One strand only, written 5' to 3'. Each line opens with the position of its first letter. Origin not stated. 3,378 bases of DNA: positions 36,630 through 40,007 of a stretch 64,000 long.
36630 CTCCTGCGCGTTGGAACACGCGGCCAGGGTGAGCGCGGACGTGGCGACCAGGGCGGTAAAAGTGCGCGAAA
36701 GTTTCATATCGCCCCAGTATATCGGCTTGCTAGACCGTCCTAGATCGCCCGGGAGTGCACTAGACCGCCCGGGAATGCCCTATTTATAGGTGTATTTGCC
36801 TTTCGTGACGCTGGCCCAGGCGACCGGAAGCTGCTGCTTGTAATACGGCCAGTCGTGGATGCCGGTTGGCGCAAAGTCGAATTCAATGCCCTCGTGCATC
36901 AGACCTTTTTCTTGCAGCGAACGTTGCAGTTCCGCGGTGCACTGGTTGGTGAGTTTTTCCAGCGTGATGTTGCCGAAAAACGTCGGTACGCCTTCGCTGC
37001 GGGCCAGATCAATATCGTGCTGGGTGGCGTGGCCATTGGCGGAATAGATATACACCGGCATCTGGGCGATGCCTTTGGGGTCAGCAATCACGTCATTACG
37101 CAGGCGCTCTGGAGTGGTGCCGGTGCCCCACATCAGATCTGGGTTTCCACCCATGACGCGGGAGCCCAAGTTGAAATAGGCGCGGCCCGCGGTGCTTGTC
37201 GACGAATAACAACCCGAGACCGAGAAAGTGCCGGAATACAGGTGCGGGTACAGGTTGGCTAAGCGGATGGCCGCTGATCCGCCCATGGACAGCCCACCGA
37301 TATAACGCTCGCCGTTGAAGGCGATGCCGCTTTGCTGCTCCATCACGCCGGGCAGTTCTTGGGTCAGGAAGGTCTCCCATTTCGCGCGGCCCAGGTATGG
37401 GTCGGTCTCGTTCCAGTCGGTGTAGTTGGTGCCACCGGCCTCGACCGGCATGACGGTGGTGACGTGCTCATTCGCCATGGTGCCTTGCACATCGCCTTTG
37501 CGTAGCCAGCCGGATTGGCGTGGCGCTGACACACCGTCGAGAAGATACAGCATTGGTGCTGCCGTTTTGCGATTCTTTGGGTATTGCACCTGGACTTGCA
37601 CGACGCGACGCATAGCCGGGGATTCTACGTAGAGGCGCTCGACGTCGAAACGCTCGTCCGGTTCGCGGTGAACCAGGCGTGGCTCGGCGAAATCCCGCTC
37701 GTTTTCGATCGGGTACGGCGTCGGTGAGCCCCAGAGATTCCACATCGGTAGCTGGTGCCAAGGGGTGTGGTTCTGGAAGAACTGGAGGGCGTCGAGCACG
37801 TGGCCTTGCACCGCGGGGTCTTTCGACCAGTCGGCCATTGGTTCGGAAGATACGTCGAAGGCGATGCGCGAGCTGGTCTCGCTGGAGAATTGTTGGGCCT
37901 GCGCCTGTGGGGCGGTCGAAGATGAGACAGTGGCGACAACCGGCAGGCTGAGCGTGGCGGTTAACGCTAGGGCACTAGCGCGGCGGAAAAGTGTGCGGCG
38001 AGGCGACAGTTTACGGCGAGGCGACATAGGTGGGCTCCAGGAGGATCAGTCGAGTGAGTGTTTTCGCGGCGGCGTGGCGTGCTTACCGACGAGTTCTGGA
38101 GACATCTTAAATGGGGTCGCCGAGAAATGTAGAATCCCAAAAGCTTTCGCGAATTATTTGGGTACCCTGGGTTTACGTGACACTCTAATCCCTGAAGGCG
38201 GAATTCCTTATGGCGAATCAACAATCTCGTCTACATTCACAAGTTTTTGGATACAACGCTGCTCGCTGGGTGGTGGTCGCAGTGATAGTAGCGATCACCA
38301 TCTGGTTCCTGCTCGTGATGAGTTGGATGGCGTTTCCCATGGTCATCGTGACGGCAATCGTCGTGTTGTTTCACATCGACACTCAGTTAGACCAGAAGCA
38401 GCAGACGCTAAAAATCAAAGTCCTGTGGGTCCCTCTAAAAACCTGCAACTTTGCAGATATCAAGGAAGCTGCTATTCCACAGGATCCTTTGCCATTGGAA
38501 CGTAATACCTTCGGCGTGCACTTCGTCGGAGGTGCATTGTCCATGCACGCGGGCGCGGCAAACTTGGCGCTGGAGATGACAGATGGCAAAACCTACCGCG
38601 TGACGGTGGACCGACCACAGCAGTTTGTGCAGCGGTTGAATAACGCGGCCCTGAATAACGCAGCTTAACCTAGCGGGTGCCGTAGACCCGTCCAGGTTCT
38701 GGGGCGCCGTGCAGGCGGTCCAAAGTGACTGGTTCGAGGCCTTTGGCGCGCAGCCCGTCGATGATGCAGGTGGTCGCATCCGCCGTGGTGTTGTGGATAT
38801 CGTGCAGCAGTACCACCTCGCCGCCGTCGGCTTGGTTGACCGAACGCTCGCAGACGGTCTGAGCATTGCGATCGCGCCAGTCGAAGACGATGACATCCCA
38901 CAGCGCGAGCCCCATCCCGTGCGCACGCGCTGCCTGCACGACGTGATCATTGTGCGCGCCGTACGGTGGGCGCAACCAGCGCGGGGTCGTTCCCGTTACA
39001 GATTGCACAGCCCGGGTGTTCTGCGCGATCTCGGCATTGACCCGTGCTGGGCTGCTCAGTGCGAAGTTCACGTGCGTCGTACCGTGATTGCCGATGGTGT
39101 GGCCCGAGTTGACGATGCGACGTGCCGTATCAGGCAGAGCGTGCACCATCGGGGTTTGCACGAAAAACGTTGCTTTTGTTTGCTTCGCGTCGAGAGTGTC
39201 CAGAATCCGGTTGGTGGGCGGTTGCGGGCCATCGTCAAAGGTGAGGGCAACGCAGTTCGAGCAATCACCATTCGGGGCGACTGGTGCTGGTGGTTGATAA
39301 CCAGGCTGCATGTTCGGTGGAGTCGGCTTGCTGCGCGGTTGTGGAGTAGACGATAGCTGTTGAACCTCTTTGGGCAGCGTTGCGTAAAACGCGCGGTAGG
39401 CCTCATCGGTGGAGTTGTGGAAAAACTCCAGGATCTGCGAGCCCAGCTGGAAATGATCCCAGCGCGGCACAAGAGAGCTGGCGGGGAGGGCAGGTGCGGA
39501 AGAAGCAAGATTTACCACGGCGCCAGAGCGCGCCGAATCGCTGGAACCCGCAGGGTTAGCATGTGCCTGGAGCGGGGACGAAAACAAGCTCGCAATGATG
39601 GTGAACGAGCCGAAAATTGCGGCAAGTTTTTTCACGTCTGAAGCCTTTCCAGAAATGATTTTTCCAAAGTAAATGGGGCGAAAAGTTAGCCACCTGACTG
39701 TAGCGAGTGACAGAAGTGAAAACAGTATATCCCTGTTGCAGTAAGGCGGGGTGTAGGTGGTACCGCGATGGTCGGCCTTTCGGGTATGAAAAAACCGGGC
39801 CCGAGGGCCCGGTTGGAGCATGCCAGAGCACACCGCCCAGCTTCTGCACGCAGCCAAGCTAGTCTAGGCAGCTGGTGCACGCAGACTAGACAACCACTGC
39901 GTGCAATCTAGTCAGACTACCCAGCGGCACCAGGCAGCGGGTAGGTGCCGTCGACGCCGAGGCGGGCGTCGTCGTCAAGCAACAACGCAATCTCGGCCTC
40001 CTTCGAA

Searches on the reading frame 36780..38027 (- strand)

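Call 47: search_protein_families(library=pfam, proteins=[window:36780-38027:-], max_evalue=0.00001)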
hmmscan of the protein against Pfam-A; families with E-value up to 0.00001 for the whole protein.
window:36780-38027:- (415 aa): 1 family
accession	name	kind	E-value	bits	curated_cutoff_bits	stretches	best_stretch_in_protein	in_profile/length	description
PF00756.26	Esterase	-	4.7e-23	82.7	22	1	136-403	1-247/251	Putative esterase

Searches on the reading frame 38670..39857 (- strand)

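Call 47: search_protein_families(library=pfam, proteins=[window:38670-39857:-], max_evalue=0.00001)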
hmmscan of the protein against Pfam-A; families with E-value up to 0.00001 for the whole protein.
window:38670-39857:- (395 aa): 1 family
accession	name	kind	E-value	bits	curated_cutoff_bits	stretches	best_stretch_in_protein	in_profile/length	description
PF01522.26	Polysacc_deac_1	-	1e-37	129.3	23.1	1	200-315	6-121/124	Polysaccharide deacetylase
